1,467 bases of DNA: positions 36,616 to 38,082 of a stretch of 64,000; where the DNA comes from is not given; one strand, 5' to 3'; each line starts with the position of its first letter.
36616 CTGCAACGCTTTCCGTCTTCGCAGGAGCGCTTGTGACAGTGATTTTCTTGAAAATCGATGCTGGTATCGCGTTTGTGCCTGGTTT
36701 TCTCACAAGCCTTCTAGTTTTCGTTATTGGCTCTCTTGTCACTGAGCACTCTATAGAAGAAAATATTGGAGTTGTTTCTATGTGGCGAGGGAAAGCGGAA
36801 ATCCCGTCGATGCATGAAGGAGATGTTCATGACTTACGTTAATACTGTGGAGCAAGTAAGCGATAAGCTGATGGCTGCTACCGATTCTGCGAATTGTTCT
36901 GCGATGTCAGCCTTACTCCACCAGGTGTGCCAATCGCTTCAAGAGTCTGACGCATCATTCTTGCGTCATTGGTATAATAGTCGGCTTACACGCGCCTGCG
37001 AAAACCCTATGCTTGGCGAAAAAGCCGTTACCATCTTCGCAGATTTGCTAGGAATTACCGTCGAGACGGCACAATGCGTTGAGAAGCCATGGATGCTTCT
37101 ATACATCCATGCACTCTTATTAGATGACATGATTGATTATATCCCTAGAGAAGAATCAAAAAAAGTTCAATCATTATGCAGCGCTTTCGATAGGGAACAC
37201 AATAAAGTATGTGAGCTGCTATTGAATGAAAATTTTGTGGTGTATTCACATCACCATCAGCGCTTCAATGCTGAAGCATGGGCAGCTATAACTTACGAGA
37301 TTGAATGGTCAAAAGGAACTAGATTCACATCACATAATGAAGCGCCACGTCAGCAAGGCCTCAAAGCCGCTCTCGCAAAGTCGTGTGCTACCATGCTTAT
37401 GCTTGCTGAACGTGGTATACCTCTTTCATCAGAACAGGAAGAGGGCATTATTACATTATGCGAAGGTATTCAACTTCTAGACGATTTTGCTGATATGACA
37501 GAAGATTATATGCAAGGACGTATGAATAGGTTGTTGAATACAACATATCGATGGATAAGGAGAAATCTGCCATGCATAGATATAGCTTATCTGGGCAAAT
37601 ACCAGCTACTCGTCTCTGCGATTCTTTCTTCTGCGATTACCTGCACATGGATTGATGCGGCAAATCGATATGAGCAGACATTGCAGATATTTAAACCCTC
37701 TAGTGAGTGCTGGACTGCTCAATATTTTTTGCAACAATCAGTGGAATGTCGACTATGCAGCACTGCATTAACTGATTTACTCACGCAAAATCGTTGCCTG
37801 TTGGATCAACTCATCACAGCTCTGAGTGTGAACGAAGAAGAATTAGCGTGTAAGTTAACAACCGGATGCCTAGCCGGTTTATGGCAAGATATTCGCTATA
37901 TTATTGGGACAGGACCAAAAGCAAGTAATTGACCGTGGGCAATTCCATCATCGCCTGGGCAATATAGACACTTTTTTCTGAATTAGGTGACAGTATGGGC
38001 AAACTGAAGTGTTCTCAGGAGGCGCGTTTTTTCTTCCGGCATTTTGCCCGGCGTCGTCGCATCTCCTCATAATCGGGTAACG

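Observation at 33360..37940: Strongly AT-rich island encoding a 560-aa membrane protein, an SSF symporter and a two-DDxxD isoprenoid-synthase-fold protein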

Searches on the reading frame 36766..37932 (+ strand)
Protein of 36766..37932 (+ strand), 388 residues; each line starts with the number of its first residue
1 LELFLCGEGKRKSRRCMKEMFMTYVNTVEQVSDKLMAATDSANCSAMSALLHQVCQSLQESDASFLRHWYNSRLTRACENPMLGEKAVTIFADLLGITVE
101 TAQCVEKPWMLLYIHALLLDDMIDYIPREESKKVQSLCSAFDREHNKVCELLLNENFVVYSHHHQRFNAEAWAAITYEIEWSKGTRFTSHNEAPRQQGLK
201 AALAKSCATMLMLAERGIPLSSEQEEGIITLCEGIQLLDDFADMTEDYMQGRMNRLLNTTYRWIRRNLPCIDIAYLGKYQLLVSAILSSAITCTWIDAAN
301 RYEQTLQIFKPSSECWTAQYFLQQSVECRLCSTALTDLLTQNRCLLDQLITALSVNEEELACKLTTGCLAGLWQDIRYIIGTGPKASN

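Call 3: search_protein_families(library=pfam, proteins=[window:36766-37932:+], max_evalue=1)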
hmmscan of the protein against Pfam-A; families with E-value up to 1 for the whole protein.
window:36766-37932:+ (388 aa): 5 families
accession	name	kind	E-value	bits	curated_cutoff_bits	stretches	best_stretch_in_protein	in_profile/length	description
PF20654.3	Sec3_C-term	-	0.024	14.3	23.7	1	11-76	42-106/355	Exocyst complex component Sec3, C-terminal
PF01798.23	Nop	-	0.097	12.5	25.4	1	199-255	60-113/228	snoRNA binding domain, fibrillarin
PF21559.3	Reb1_MybAD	-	0.12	13.2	27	0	131-154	10-33/68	DNA-binding protein reb1, Myb-associated domain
PF08815.15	Nuc_rec_co-act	-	0.17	12.2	27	0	342-357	6-21/49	Nuclear receptor coactivator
PF14056.11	DUF4250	-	0.45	11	27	0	128-167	17-55/55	Domain of unknown function (DUF4250)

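Call 4: search_protein_families(library=ncbifam, proteins=[window:36766-37932:+], max_evalue=1)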
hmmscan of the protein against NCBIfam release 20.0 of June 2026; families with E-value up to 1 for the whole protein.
window:36766-37932:+ (388 aa): 0 families

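Call 6: find_homologous_proteins(query=window:36766-37932:+, max_evalue=0.001)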
Query window:36766-37932:+ (388 aa): 6 proteins with E <= 0.001 among 3290 candidates.
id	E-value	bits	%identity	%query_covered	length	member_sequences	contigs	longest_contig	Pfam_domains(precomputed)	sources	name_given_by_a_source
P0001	4.6e-246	834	100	95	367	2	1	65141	-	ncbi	-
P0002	3.7e-58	216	41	81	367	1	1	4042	-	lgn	-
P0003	1.6e-45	174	34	86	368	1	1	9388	-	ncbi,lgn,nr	ncbi:MAG: hypothetical protein MUO63_12405 [Desulfobulbaceae bacterium]|nr:hypothetical protein [Des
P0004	1.3e-36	145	32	82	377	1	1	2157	-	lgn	-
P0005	9.7e-33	132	29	86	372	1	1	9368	-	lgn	-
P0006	1.1e-16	79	26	83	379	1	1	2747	-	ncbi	-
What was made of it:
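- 36829..37932 (+): Gene C: 367-aa enzyme with the trans-prenyl diphosphate synthase fold (new family). It overlaps the end of gene B by 14 nt. P0001 (call 6).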

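Call 7: search_solved_structures(query=window:36766-37932:+, max_evalue=10)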
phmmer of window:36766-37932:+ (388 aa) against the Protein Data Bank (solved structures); distinct sequences matched with E-value up to 10: 1.
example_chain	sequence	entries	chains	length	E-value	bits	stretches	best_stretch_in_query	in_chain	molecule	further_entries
8wce_A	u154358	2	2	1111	0.82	11.9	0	63-116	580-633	Uncharacterized protein | Cas13h1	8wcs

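Call 9: find_encoding_contigs(protein=P0003, flank=10000, max_places=4)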
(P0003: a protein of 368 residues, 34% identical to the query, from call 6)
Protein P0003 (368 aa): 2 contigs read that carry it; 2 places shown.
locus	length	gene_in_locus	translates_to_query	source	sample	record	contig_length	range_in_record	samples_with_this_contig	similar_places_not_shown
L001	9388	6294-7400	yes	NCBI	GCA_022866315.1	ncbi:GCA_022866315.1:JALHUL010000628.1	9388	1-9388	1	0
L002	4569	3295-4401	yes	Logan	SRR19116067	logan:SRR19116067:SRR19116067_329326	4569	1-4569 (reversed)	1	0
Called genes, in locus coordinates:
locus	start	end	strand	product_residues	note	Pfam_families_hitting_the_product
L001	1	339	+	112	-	?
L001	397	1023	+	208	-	PF07510:GmrSD_C, PF13395:HNH_4 (faint)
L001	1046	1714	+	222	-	PF02586:SRAP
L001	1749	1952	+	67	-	-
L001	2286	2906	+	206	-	PF00239:Resolvase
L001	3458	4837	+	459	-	-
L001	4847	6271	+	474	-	PF00474:SSF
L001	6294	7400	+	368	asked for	-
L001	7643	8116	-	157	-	PF13441:Gly-zipper_YMGG, PF13488:Gly-zipper_Omp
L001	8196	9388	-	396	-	PF18974:DUF5710, PF13362:Toprim_3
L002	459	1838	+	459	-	-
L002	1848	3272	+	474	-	PF00474:SSF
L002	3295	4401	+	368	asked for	-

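Call 10: find_encoding_contigs(protein=P0005, flank=10000, max_places=4)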
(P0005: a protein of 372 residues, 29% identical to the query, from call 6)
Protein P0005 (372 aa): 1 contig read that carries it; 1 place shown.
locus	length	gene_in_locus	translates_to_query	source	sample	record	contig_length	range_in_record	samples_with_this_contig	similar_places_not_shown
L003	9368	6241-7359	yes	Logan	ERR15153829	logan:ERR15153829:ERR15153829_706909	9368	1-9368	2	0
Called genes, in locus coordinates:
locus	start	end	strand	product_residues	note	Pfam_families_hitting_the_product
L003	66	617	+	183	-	-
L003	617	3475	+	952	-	PF01935:DUF87, PF10412:TrwB_AAD_bind (weak), PF12696:TraG-D_C (faint)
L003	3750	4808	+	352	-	-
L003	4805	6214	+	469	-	PF00474:SSF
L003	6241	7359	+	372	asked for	-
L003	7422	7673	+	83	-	-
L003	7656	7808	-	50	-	-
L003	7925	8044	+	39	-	-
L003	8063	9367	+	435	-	?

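Call 13: search_protein_families(library=padloc, proteins=[window:36829-37932:+], max_evalue=1)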
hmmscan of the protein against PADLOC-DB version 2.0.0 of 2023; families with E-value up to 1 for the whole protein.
window:36829-37932:+ (367 aa): 0 families

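Call 15: find_encoding_contigs(protein=P0002, flank=10000, max_places=4)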
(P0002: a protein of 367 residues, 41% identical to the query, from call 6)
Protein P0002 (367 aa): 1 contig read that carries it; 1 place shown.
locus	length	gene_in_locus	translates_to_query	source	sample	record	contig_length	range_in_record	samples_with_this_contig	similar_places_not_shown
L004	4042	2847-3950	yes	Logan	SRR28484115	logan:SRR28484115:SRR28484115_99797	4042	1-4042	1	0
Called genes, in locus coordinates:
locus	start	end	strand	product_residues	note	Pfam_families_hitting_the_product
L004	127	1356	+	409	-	-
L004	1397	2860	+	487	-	PF00474:SSF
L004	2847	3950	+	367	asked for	-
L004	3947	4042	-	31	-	?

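Call 16: find_encoding_contigs(protein=P0004, flank=10000, max_places=4)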
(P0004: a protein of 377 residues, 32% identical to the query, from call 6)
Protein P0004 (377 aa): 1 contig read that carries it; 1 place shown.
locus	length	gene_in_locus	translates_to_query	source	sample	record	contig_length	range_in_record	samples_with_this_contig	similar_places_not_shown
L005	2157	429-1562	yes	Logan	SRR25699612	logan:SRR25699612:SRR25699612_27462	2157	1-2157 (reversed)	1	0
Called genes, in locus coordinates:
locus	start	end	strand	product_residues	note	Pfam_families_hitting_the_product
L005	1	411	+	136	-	?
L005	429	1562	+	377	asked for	-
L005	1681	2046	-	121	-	PF12599:DUF3768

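Call 17: find_encoding_contigs(protein=P0006, flank=10000, max_places=4)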
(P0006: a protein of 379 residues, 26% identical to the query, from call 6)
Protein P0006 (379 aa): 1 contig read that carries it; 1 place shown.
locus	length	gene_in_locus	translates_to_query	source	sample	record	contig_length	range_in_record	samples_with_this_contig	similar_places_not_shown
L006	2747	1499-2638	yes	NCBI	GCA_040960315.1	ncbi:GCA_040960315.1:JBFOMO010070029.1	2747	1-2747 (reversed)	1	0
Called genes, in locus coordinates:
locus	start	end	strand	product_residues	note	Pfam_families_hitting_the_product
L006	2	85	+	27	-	?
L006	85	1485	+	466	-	PF00474:SSF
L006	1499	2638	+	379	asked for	-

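Call 21: find_encoding_contigs(protein=P0001, flank=10000, max_places=3)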
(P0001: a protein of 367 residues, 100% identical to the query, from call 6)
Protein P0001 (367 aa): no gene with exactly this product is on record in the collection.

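Call 22: predict_structure(alignment_id=A1)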
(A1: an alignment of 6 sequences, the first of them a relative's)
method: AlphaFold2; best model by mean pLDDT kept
length: 367 residues; sequences in the alignment: 6
mean_pLDDT: 80.4   pTM: 0.81
mean pLDDT of the five models: 80.4, 79.7, 79.5, 78.2, 75.7
residues with pLDDT >= 90: 92; 70-90: 211; 50-70: 39; < 50: 25
segments of 3 or more residues with pLDDT < 50: 1-9, 164-175
pLDDT, mean of each block of 10 residues (from residue 1): 39 53 68 82 84 72 83 90 86 84 67 83 84 78 80 69 47 57 89 89 90 87 81 83 88 87 92 93 92 86 91 93 87 89 90 90 65
secondary structure, 60 per line:
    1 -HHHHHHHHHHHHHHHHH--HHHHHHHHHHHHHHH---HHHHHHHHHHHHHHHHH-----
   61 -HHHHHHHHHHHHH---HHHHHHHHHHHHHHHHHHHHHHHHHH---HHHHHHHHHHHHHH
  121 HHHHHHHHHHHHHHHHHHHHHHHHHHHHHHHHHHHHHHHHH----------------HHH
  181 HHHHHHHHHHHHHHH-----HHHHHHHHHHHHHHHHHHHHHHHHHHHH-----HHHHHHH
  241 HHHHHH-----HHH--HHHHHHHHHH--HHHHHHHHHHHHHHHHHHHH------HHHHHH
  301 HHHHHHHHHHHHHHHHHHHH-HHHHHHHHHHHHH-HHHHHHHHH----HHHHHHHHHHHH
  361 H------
elements in order: H2-18 H21-35 H39-55 H62-74 H78-103 H107-161 H178-195 H201-228 H234-246 H257-266 H269-288 H295-320 H322-334 H336-344 H349-361
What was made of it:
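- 36829..37932 (+): AF2 model: pLDDT 80.4, pTM 0.81 (call 22).
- On trans-Isoprenyl diphosphate synthase (Pfam PF00348 polyprenyl_synt): AF2 model with pLDDT 80.4 and pTM 0.81 (call 22).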

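Call 24: search_protein_representatives(alignment_id=A1)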
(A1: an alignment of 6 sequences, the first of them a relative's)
Query: 6 sequences, 370 profile positions. Proteins with E-value up to 0.001 (for the whole library): 591; up to 1e-10: 236; up to 1e-30: 91. The best 150 are listed.
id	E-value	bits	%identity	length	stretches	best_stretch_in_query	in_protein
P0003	4.5e-160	549.1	-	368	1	1-370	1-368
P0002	3.1e-154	529.9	-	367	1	5-370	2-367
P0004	1.8e-151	520.7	-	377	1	5-370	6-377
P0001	5.6e-151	519.1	-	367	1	5-370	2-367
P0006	3.9e-138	476.9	-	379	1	3-363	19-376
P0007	9.7e-113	393.3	-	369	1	18-370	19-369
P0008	1.6e-104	366.2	-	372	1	16-370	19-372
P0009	5.2e-103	361.3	-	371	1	11-370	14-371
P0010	1.9e-101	356.2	-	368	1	5-370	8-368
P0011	7.3e-101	354.2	-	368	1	26-370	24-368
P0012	3.1e-98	345.6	-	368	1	31-370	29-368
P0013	8.1e-91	321.1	-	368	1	14-369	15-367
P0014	1.2e-90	320.6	-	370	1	7-370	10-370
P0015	6.1e-90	318.3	-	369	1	14-370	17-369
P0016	2.8e-89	316.1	-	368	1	6-370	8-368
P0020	1.3e-80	287.6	-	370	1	16-369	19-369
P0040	6.1e-63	229.4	-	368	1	26-369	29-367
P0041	1.6e-62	228.1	-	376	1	16-370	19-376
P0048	4.3e-54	200.3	-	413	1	20-324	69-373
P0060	9.0e-43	163.1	-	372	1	17-308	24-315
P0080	1.7e-33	132.5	-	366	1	6-308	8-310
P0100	2.7e-29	118.7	-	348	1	15-325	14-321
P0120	1.3e-24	103.3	-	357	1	11-325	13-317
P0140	3.8e-22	95.2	-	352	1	14-316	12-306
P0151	2.1e-20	89.4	-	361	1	7-293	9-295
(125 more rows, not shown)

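Call 26: search_protein_families(library=pfam, proteins=[P0007, P0020, P0040, P0060, P0080, P0100, P0120, P0140, P0151, P0048], max_evalue=0.1)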
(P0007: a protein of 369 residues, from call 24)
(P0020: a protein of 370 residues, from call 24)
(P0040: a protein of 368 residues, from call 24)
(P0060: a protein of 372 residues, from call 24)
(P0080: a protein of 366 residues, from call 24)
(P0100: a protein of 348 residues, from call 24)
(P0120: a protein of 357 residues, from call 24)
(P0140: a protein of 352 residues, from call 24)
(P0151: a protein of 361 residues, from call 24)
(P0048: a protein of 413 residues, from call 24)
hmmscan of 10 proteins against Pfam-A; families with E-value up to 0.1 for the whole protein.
P0007 (369 aa): 1 family
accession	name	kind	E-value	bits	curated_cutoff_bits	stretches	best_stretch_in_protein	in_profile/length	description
PF03936.21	Terpene_synth_C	-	0.025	14.3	26.3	1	147-230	119-207/241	Terpene synthase family, metal binding domain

P0020 (370 aa): 0 families

P0040 (368 aa): 0 families

P0060 (372 aa): 0 families

P0080 (366 aa): 0 families

P0100 (348 aa): 1 family
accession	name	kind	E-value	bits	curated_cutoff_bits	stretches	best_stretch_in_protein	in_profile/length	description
PF00348.22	polyprenyl_synt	-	0.00031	20.5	27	1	79-228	38-197/251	Polyprenyl synthetase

P0120 (357 aa): 1 family
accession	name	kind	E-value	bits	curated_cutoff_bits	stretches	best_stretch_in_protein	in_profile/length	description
PF00348.22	polyprenyl_synt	-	0.018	14.7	27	0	184-220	156-193/251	Polyprenyl synthetase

P0140 (352 aa): 1 family
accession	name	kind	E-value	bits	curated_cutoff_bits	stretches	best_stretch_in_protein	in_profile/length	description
PF00348.22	polyprenyl_synt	-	0.015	14.9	27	0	191-219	166-194/251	Polyprenyl synthetase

P0151 (361 aa): 1 family
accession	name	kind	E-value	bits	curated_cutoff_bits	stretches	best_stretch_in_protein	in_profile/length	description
PF00348.22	polyprenyl_synt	-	0.0026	17.4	27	1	92-233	48-197/251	Polyprenyl synthetase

P0048 (413 aa): 0 families

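Call 27: fold_search(model_id=the predicted structure, library=pdb)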
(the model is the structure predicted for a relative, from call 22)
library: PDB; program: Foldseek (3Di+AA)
matches with E <= 10: 402; with E <= 0.001: 0
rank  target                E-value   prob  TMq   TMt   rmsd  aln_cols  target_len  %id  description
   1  5jfq_A                2.6e-03  1.00  0.58  0.69   4.7       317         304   12  Geranylgeranyl Pyrophosphate Synthetase from archaeon Geoglobus acetivorans (released 2017-05-24)
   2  3oyr_B                2.6e-03  1.00  0.54  0.59   5.7       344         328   15  Crystal structure of polyprenyl synthase from Caulobacter crescentus CB15 complexed with calcium and isoprenyl diphosp (released 2010-10-13)
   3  5jfq_B                2.7e-03  1.00  0.57  0.67   4.9       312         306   13  Geranylgeranyl Pyrophosphate Synthetase from archaeon Geoglobus acetivorans (released 2017-05-24)
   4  4jyx_F                5.0e-03  1.00  0.58  0.66   5.3       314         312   14  Crystal structure of polyprenyl synthase PATL_3739 (TARGET EFI-509195) FROM PSEUDOALTEROMONAS ATLANTICA, COMPLEX WITH  (released 2013-04-10)
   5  4jxy                  6.7e-03  1.00  0.56  0.64   5.3       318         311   14  CRYSTAL STRUCTURE OF POLYPRENYL SYNTHASE PATL_3739 (TARGET EFI-509195) FROM Pseudoalteromonas atlantica (released 2013-04-17)
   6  3lom_A                8.9e-03  1.00  0.47  0.57   7.3       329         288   12  CRYSTAL STRUCTURE OF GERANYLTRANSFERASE FROM Legionella pneumophila (released 2010-02-16)
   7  5ze6_B                9.7e-03  1.00  0.51  0.58   6.4       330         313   13  CRYSTAL STRUCTURE OF OCTAPRENYL PYROPHOSPHATE SYNTHASE FROM ESCHERICHIA COLI WITH BPH-981 (released 2019-02-27)
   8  4jyx_H                1.0e-02  1.00  0.58  0.66   5.4       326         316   13  Crystal structure of polyprenyl synthase PATL_3739 (TARGET EFI-509195) FROM PSEUDOALTEROMONAS ATLANTICA, COMPLEX WITH  (released 2013-04-10)
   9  4jyx_B                1.1e-02  1.00  0.59  0.67   5.1       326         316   13  Crystal structure of polyprenyl synthase PATL_3739 (TARGET EFI-509195) FROM PSEUDOALTEROMONAS ATLANTICA, COMPLEX WITH  (released 2013-04-10)
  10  6r38                  1.1e-02  1.00  0.39  0.42  18.6       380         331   13  T. brucei FPPS in complex with 2-(2,5-dichlorobenzo[b]thiophen-3-yl)acetic acid (released 2020-04-08)
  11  4jyx_D                1.2e-02  1.00  0.57  0.65   5.4       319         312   13  Crystal structure of polyprenyl synthase PATL_3739 (TARGET EFI-509195) FROM PSEUDOALTEROMONAS ATLANTICA, COMPLEX WITH  (released 2013-04-10)
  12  5hn7_C                1.2e-02  1.00  0.46  0.47   8.3       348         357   14  Crystal structure of Plasmodium vivax geranylgeranylpyrophosphate synthase complexed with BPH-1158 (released 2016-09-07)
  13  5ze6_A                1.3e-02  1.00  0.52  0.58   6.2       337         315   14  CRYSTAL STRUCTURE OF OCTAPRENYL PYROPHOSPHATE SYNTHASE FROM ESCHERICHIA COLI WITH BPH-981 (released 2019-02-27)
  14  4jyx_C                1.4e-02  1.00  0.55  0.64   5.6       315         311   14  Crystal structure of polyprenyl synthase PATL_3739 (TARGET EFI-509195) FROM PSEUDOALTEROMONAS ATLANTICA, COMPLEX WITH  (released 2013-04-10)
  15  5ze6_D                1.8e-02  1.00  0.57  0.66   5.3       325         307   14  CRYSTAL STRUCTURE OF OCTAPRENYL PYROPHOSPHATE SYNTHASE FROM ESCHERICHIA COLI WITH BPH-981 (released 2019-02-27)
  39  4jyx_A                3.7e-02  1.00  0.57  0.64   5.4       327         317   13  Crystal structure of polyprenyl synthase PATL_3739 (TARGET EFI-509195) FROM PSEUDOALTEROMONAS ATLANTICA, COMPLEX WITH  (released 2013-04-10)
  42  3oyr_A                3.7e-02  1.00  0.42  0.50   8.3       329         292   13  Crystal structure of polyprenyl synthase from Caulobacter crescentus CB15 complexed with calcium and isoprenyl diphosp (released 2010-10-13)
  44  4jyx_E                4.0e-02  1.00  0.58  0.67   5.3       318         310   13  Crystal structure of polyprenyl synthase PATL_3739 (TARGET EFI-509195) FROM PSEUDOALTEROMONAS ATLANTICA, COMPLEX WITH  (released 2013-04-10)
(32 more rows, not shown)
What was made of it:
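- On trans-Isoprenyl diphosphate synthase (Pfam PF00348 polyprenyl_synt): All top 50 Foldseek PDB hits are trans-prenyltransferases, TM up to 0.69, prob 1.0, E about 3e-3 (call 27).
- Closest known: trans-Isoprenyl diphosphate synthases. Same: All-helical class I isoprenoid-synthase fold (TM 0.55-0.69 to 5jfq, 3oyr, 4jyx, 5ze6; call 27).
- Fold: all top 50 PDB hits are trans-prenyltransferases (call 27). The nearest structures are GGPP, octaprenyl and other polyprenyl diphosphate synthases (call 27).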

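Call 31: find_related_loci(query=A1, collection=genome_contigs, flank=8000)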
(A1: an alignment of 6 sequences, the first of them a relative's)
Query A1 (367 aa) in genome_contigs; peptide patterns used: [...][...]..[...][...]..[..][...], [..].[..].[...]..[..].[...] (x = any residue, [..] = any of these).
25 stretches matched a pattern; 2 encode a relative of the query (tblastn E <= 1e-3); 2 distinct loci.
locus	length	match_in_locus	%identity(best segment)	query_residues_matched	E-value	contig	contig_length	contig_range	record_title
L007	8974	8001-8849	31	30-311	3e-32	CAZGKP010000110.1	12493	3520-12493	MAG TPA_asm: uncultured Candidatus Sumerlaeota bacterium isolate binchicken_co100_147 genome assembly, contig: NODE_8092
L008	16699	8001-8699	32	38-273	1e-27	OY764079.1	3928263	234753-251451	MAG: Bacteroidales bacterium isolate db5b4c7c-2a0e-4d21-a2ad-7e45facec811 genome assembly, chromosome: 1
